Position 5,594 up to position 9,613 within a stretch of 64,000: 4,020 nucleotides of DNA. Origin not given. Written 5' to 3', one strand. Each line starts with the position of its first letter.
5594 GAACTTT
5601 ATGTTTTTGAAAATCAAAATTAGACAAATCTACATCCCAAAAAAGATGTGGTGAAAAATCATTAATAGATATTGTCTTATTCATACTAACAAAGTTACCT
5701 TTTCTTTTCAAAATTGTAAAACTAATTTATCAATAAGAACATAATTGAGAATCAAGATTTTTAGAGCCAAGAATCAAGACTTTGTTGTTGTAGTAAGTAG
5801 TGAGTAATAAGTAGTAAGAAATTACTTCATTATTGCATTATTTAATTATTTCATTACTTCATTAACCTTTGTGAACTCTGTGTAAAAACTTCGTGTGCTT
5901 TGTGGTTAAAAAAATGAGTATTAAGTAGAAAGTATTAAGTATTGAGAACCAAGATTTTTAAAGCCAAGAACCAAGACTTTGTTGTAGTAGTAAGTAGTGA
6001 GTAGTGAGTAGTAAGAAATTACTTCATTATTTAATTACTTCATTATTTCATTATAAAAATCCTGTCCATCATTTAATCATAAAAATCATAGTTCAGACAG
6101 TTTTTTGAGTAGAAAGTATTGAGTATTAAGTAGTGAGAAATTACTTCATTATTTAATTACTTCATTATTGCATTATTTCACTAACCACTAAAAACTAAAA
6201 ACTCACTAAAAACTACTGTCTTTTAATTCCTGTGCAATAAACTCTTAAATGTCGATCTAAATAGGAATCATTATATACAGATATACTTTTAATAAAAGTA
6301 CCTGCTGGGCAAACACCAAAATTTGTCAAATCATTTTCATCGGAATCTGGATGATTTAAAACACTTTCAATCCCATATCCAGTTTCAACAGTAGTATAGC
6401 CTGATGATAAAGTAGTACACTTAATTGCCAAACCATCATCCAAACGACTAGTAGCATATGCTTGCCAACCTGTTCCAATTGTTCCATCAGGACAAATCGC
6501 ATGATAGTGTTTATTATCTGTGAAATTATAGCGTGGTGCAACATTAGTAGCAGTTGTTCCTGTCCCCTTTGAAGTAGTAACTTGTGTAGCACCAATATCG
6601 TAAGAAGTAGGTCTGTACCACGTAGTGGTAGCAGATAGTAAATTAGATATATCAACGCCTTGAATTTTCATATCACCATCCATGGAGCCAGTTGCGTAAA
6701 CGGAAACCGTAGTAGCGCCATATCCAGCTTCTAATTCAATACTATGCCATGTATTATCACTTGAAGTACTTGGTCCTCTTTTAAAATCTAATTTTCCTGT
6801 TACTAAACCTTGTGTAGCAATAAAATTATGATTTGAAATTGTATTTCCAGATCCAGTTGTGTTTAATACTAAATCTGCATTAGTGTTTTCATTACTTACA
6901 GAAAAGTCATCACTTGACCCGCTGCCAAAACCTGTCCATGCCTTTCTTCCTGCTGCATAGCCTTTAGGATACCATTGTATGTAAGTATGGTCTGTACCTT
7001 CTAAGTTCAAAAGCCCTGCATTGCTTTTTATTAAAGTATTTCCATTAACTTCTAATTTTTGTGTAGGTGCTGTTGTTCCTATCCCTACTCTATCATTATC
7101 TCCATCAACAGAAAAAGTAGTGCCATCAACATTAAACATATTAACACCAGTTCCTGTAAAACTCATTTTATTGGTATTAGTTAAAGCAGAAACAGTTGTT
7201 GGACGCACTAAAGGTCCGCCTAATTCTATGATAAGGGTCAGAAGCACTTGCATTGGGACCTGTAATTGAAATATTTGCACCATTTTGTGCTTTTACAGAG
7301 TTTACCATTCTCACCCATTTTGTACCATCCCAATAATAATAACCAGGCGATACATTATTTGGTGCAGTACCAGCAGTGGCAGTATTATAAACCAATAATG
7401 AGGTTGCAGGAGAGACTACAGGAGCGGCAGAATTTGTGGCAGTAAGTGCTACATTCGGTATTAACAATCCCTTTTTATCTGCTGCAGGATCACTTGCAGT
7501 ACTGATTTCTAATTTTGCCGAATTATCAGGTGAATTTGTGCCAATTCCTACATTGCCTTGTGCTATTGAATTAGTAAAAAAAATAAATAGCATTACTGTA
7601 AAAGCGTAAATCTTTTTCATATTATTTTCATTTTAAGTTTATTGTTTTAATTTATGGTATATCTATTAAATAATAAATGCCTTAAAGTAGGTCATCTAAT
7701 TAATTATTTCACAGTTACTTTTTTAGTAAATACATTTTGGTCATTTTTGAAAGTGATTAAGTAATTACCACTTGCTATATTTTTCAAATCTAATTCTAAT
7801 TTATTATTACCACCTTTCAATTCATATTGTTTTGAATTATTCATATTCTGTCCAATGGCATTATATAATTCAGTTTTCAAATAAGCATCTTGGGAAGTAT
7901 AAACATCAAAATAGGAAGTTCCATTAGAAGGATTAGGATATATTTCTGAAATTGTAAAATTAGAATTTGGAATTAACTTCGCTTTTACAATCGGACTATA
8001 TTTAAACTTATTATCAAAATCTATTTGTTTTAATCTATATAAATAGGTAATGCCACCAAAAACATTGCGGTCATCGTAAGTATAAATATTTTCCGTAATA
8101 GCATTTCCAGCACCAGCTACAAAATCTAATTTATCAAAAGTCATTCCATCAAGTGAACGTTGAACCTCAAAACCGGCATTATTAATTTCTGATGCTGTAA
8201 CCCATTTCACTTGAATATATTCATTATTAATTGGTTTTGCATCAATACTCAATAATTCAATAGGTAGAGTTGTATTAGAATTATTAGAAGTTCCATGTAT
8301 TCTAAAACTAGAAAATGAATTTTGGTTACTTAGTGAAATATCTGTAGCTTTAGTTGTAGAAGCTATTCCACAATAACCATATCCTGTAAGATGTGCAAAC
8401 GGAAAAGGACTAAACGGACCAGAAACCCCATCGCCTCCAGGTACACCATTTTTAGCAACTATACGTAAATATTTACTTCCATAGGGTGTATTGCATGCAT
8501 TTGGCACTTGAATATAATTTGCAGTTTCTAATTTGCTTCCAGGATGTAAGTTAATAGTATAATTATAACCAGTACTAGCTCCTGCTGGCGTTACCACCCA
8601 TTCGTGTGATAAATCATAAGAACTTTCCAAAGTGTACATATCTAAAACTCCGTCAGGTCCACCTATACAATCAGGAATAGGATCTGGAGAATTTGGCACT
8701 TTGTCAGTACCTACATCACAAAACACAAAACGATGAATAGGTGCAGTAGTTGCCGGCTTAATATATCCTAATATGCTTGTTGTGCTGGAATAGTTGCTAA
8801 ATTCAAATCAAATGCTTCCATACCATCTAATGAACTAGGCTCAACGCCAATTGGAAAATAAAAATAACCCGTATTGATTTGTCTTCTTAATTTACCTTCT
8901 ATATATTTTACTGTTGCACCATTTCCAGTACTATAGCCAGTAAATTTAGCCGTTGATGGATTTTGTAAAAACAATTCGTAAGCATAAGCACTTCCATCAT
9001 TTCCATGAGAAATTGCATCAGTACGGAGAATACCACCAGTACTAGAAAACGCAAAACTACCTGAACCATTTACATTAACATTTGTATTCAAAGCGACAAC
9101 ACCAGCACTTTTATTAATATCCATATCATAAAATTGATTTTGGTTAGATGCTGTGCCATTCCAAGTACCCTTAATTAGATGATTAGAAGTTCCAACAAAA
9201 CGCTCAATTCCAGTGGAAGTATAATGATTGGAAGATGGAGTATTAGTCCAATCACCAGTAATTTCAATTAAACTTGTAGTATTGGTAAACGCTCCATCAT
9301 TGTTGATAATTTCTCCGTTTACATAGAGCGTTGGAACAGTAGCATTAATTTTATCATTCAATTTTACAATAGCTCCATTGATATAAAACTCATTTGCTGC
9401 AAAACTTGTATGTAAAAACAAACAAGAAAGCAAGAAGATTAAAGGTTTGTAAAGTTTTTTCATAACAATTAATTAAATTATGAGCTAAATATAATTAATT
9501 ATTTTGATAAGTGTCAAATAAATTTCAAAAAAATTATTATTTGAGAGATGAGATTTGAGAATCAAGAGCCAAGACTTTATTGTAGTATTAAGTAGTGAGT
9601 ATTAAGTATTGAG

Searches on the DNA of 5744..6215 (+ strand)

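Call 67: search_dna_similar(query=window:5744-6215:+, collection=plasmids, mode=distant, max_evalue=0.001, max_rows=10)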
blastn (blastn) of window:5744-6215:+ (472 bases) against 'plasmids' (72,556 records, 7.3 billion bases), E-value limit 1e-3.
Records with a match: 4; places in all: 15; records where one place covers at least 80% of the query: 0.
Best place of each record, by identity: 90-95% 4.
By first word of the organism name: Pantoea 4.
By predicted mobility (MOB-suite, as given by PLSDB): non-mobilizable 2; mobilizable 1; conjugative 1.
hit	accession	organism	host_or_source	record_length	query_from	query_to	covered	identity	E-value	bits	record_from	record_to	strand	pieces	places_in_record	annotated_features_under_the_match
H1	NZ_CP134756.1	Pantoea agglomerans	Allium cepa,cell culture,bulb ...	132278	78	311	17%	91.4%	5e-7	117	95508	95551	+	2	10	none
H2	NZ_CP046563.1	Pantoea stewartii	Zea mays var. Rugosa (Sweet corn),whole ...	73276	78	311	17%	91.3%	2e-6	115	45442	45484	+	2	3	hypothetical protein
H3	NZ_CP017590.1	Pantoea stewartii subsp. stewartii DC283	Zea mays,Strain was received from ...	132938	84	312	16%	90.7%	2e-4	106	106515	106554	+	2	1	hypothetical protein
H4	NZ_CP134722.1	Pantoea agglomerans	Allium cepa,cell culture,bulb ...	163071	83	120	8%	92.1%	7e-5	56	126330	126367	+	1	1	none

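Call 68: search_dna_similar(query=window:5744-6215:+, collection=phages, mode=distant, max_evalue=0.001, max_rows=10)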
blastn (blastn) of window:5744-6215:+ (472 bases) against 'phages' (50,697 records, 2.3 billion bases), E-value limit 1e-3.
Records with a match: 8; places in all: 26; records where one place covers at least 80% of the query: 0.
Best place of each record, by identity: 80-90% 8.
By first word of the organism name: Corynebacterium 8.
By host as written in the record: Corynebacterium vitaeruminis NCIB 9291 8.
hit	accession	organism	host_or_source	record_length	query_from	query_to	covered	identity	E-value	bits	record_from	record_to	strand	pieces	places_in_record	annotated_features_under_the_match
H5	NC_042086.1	Corynebacterium phage Darwin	Corynebacterium vitaeruminis NCIB 9291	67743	77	121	10%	84.4%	1e-3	51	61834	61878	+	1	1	none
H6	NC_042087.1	Corynebacterium phage Zion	Corynebacterium vitaeruminis NCIB 9291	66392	77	121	10%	84.4%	1e-3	51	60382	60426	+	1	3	none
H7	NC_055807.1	Corynebacterium phage Stickynote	Corynebacterium vitaeruminis NCIB 9291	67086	77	121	10%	84.4%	1e-3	51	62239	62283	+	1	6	none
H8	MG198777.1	Corynebacterium phage Darwin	Corynebacterium vitaeruminis NCIB 9291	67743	77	121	10%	84.4%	1e-3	51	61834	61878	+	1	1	none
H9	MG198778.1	Corynebacterium phage PotatoChip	Corynebacterium vitaeruminis NCIB 9291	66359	77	121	10%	84.4%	1e-3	51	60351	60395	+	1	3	none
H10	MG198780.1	Corynebacterium phage Zion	Corynebacterium vitaeruminis NCIB 9291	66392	77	121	10%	84.4%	1e-3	51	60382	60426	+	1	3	none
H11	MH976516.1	Corynebacterium phage PeteyPab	Corynebacterium vitaeruminis NCIB 9291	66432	77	121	10%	84.4%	1e-3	51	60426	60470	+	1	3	none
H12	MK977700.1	Corynebacterium phage Stickynote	Corynebacterium vitaeruminis NCIB 9291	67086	77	121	10%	84.4%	1e-3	51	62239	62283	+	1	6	none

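Call 69: get_annotated_region(hit=H1, flank=400)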
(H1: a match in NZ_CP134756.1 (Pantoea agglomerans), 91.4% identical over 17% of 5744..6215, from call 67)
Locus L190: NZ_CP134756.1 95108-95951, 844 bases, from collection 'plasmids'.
description: Pantoea agglomerans strain AR5 plasmid pAR5_C, complete sequence
organism: Pantoea agglomerans (NCBI taxid 549)
taxonomy: Bacteria; Pseudomonadota; Gammaproteobacteria; Enterobacterales; Erwiniaceae; Pantoea; Pantoea agglomerans
host: -; source: Allium cepa,cell culture,bulb [BTO:0000159]; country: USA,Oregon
typing (MOB-suite, as given by PLSDB): non-mobilizable; replicon rep_cluster_1441; mating-pair formation MPF_F
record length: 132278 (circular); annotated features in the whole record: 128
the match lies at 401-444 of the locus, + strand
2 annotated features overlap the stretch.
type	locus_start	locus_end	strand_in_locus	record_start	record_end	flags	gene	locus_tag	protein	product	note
CDS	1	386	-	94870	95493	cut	-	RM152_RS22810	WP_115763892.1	ParA family protein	-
CDS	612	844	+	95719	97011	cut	-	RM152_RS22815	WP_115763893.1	DUF1173 family protein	-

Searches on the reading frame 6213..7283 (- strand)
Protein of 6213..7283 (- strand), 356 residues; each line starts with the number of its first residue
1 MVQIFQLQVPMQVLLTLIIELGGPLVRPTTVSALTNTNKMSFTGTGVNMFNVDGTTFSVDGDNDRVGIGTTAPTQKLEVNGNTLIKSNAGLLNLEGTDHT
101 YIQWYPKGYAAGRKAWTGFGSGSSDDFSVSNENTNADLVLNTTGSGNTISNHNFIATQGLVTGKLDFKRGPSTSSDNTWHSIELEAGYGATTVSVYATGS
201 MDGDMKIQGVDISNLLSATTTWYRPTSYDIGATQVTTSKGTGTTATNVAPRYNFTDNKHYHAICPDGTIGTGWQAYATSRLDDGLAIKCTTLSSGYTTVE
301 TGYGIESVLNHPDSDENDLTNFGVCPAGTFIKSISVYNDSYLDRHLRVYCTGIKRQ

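Call 14: search_protein_families(library=pfam, proteins=[window:6213-7283:-], max_evalue=0.001)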
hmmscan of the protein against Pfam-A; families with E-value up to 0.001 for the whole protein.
window:6213-7283:- (356 aa): 1 family
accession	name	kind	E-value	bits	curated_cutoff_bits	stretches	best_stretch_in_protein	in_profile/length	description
PF14704.11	DERM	-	0.00063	20.4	28.3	0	259-354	6-97/152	Dermatopontin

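Call 72: find_encoding_contigs(protein=window:6213-7283:-, flank=10000, max_places=8)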
Protein window:6213-7283:- (356 aa): 2 contigs read that carry it; 2 places shown.
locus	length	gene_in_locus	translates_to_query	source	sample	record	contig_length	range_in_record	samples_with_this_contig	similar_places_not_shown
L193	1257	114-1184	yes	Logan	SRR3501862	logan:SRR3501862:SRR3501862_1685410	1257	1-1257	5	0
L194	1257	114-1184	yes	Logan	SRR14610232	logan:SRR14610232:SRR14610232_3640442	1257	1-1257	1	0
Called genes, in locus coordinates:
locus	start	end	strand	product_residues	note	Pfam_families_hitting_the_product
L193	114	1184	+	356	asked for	-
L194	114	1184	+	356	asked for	-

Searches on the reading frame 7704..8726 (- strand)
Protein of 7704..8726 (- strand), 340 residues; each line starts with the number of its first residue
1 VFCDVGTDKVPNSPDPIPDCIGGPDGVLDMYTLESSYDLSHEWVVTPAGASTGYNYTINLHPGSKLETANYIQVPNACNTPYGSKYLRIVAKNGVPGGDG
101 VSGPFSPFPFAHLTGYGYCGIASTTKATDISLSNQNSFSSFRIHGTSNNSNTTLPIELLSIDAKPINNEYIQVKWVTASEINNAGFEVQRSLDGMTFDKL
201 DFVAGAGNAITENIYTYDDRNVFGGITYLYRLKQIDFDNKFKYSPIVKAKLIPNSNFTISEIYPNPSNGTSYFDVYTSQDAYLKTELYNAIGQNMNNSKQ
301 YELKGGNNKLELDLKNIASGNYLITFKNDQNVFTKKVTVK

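Call 14: search_protein_families(library=pfam, proteins=[window:7704-8726:-], max_evalue=0.001)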
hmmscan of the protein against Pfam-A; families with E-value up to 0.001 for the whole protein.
window:7704-8726:- (340 aa): 1 family
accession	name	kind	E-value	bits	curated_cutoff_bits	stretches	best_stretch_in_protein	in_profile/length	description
PF18962.6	Por_Secre_tail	-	2.3e-09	37.8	27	1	262-339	1-75/75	Secretion system C-terminal sorting domain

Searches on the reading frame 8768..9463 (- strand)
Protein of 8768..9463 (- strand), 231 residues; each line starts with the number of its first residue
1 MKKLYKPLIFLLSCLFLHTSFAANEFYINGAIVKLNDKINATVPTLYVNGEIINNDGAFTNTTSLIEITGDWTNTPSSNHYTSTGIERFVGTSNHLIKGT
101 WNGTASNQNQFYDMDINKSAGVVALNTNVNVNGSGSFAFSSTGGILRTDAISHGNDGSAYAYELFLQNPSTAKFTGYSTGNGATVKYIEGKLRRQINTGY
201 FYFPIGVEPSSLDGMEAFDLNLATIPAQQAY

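Call 14: search_protein_families(library=pfam, proteins=[window:8768-9463:-], max_evalue=0.001)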
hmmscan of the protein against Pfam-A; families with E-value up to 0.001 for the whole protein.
window:8768-9463:- (231 aa): 0 families

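Call 39: find_encoding_contigs(protein=window:8768-9463:-, flank=10000, max_places=10)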
Protein window:8768-9463:- (231 aa): 4 contigs read that carry it; 4 places shown.
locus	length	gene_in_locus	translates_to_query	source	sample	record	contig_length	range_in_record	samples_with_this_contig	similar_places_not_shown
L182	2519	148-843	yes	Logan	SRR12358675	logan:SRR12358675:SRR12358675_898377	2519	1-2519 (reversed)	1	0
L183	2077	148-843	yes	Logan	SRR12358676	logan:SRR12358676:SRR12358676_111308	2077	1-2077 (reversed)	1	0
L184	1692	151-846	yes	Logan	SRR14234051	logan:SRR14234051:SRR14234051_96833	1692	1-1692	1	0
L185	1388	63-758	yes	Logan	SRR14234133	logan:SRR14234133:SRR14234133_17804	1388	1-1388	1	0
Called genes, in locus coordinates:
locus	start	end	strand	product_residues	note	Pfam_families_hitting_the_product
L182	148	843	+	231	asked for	-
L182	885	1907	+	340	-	PF18962:Por_Secre_tail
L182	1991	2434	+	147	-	PF26696:PTL_trimer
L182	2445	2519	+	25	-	?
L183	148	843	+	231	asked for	-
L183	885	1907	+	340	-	PF18962:Por_Secre_tail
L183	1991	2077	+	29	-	?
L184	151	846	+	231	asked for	-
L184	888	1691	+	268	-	?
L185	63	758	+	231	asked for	-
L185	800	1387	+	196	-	?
